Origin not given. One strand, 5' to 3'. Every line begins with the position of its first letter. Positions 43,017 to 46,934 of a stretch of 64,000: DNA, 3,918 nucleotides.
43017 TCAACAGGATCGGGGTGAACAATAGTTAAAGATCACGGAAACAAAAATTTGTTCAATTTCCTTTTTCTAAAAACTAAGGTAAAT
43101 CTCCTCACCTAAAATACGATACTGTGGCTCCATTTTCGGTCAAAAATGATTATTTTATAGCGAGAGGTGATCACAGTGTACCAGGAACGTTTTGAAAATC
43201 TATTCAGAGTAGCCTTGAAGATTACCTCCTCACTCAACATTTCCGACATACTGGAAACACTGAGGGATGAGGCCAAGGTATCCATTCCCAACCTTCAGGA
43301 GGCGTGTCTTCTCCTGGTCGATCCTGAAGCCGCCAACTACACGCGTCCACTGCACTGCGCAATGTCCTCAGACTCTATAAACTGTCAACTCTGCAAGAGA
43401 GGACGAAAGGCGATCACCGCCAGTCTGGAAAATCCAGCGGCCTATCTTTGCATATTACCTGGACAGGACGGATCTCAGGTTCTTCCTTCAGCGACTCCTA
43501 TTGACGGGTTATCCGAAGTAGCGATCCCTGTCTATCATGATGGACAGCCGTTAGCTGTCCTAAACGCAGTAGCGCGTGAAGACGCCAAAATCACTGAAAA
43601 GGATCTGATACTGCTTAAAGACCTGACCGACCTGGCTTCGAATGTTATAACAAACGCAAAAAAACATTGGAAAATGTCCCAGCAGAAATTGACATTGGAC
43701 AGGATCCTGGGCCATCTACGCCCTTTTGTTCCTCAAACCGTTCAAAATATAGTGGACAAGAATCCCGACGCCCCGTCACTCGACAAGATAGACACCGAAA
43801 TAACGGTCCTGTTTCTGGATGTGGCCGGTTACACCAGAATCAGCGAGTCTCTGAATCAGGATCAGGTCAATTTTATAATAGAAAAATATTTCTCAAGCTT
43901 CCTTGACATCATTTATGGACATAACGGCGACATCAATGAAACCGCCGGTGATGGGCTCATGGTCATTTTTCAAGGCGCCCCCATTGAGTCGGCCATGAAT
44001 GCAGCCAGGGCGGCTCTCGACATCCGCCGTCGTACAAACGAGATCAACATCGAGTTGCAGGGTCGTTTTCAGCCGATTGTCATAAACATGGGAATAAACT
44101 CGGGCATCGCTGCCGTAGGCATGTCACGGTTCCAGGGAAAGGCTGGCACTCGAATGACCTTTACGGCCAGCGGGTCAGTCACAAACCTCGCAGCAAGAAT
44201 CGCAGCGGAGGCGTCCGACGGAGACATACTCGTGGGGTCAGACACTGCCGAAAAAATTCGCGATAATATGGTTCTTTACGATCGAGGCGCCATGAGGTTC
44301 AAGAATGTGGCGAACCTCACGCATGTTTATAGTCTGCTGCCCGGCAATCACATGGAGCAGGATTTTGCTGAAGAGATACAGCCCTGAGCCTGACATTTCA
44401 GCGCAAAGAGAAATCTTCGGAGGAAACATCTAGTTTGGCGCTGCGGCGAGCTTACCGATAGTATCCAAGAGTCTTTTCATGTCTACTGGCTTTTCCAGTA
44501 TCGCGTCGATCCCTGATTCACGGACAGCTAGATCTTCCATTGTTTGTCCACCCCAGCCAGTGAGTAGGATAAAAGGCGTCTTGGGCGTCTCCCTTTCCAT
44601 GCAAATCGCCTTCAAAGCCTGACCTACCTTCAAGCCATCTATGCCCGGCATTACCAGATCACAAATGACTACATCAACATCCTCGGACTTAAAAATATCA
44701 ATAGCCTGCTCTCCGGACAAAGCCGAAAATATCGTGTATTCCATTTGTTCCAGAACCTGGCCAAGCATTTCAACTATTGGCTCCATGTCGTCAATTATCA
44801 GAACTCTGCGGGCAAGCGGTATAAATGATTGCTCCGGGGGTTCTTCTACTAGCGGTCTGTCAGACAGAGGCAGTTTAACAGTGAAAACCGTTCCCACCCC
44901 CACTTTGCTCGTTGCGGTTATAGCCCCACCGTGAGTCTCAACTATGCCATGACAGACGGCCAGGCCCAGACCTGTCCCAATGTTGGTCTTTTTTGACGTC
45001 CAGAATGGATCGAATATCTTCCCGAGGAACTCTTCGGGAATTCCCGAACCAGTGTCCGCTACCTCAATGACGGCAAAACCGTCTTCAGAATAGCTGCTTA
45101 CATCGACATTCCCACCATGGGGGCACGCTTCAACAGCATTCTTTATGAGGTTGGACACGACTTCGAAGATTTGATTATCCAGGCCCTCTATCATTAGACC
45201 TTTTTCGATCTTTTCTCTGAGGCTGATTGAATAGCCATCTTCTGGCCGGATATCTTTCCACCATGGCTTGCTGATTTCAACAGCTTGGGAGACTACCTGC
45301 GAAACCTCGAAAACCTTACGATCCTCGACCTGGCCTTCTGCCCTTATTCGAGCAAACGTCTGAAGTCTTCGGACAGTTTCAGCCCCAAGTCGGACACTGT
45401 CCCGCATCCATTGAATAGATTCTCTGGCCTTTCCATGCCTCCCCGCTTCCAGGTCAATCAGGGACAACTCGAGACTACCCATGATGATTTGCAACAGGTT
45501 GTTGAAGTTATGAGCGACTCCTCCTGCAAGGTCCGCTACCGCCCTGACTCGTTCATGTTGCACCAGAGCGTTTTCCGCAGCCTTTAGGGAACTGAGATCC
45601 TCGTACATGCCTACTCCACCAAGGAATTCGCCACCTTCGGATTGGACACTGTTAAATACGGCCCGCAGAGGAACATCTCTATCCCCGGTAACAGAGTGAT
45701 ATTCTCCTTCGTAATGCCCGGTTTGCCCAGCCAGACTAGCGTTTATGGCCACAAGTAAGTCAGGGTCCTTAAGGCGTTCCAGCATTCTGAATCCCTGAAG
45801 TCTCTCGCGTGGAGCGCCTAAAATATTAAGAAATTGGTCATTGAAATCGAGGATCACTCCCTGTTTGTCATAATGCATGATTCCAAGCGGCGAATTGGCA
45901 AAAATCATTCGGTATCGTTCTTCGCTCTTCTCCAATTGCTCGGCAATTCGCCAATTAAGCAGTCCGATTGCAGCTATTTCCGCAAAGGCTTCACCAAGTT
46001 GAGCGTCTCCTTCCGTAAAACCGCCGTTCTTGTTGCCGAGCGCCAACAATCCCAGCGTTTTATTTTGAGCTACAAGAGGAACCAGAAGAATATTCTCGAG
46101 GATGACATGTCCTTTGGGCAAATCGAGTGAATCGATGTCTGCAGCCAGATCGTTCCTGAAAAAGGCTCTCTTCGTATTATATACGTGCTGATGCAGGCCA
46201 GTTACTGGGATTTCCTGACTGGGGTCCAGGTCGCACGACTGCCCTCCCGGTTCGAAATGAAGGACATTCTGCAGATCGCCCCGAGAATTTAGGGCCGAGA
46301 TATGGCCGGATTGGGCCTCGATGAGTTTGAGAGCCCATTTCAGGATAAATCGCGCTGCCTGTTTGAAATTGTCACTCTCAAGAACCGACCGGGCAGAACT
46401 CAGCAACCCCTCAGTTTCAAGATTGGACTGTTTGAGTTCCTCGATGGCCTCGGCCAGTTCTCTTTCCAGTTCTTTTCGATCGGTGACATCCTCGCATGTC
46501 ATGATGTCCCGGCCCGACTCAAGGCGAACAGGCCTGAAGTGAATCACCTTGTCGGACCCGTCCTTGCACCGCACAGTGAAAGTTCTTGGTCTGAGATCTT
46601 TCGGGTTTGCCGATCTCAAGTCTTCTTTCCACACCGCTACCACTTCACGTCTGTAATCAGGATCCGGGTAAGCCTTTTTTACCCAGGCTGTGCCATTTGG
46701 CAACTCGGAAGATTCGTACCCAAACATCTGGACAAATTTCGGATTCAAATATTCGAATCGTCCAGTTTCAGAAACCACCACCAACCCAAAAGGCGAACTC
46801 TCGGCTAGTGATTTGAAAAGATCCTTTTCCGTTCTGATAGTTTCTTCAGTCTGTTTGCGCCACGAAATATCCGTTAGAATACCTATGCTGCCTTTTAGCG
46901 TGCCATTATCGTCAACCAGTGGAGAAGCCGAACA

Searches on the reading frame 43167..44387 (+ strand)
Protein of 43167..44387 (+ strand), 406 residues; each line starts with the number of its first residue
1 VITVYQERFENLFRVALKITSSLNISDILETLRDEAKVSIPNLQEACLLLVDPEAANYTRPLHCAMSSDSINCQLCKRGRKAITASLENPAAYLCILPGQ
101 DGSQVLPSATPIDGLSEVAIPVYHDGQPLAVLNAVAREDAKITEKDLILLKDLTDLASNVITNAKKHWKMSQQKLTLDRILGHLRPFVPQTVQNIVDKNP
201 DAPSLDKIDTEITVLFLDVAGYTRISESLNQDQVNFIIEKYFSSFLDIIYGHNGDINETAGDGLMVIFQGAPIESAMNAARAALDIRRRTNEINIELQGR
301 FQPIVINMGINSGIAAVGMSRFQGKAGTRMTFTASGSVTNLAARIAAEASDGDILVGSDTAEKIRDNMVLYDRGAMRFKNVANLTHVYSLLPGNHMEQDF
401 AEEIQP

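Call 63: search_protein_families(library=pfam, proteins=[window:43167-44387:+], max_evalue=0.00001)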
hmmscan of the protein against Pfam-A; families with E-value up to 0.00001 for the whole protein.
window:43167-44387:+ (406 aa): 2 families
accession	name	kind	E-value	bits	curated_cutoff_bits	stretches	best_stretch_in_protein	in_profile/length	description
PF00211.25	Guanylate_cyc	-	1.7e-12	47.7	21.9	1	211-379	8-171/183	Adenylate and Guanylate cyclase catalytic domain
PF13185.12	GAF_2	-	3.2e-07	31.1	28.6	1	23-161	2-135/136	GAF domain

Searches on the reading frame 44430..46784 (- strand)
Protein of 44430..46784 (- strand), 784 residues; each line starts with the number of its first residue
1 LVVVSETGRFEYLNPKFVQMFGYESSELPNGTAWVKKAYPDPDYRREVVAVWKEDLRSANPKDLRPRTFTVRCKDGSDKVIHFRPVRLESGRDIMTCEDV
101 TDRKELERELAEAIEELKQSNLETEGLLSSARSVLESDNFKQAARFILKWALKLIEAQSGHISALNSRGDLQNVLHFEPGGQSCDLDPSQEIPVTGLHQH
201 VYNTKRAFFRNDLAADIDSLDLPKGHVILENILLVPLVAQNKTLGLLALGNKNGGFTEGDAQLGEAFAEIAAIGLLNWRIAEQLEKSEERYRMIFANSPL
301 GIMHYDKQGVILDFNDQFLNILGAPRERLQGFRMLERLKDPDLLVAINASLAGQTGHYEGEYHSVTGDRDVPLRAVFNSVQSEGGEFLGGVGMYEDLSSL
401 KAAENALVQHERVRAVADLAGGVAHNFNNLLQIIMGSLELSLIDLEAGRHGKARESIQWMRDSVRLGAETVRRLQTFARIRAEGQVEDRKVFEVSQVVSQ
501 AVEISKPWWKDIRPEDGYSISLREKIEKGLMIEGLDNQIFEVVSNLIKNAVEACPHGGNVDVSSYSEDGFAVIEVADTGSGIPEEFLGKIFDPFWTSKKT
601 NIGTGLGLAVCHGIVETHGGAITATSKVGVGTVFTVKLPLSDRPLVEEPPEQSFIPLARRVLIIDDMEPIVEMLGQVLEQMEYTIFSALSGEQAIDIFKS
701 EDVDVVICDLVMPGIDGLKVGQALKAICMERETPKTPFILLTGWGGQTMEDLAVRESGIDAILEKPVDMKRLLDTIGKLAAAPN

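Call 63: search_protein_families(library=pfam, proteins=[window:44430-46784:-], max_evalue=0.00001)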
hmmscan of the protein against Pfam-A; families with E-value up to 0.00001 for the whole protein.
window:44430-46784:- (784 aa): 9 families
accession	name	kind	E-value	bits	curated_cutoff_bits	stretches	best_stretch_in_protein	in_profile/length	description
PF02518.31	HATPase_c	-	9.4e-27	94.1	26.4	1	537-641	4-110/111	Histidine kinase-, DNA gyrase B-, and HSP90-like ATPase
PF00072.30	Response_reg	-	5.5e-21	75.2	30.2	1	661-776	1-110/111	Response regulator receiver domain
PF13185.12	GAF_2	-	1e-15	58.5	28.6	1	139-274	3-134/136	GAF domain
PF13188.13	PAS_8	-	1.5e-13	50.6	21.8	1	289-337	1-52/65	PAS domain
PF13426.13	PAS_9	-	4.1e-11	43.5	27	0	1-102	4-103/103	PAS domain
PF08448.16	PAS_4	-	7e-10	39.5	23.1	0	295-400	1-108/110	PAS fold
PF00989.32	PAS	-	1e-08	35.6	22.6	0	289-395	1-111/113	PAS fold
PF13492.12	GAF_3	-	1.6e-06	29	27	1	187-277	45-129/129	GAF domain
PF01590.32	GAF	-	3.7e-06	28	22.4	1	189-274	47-132/133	GAF domain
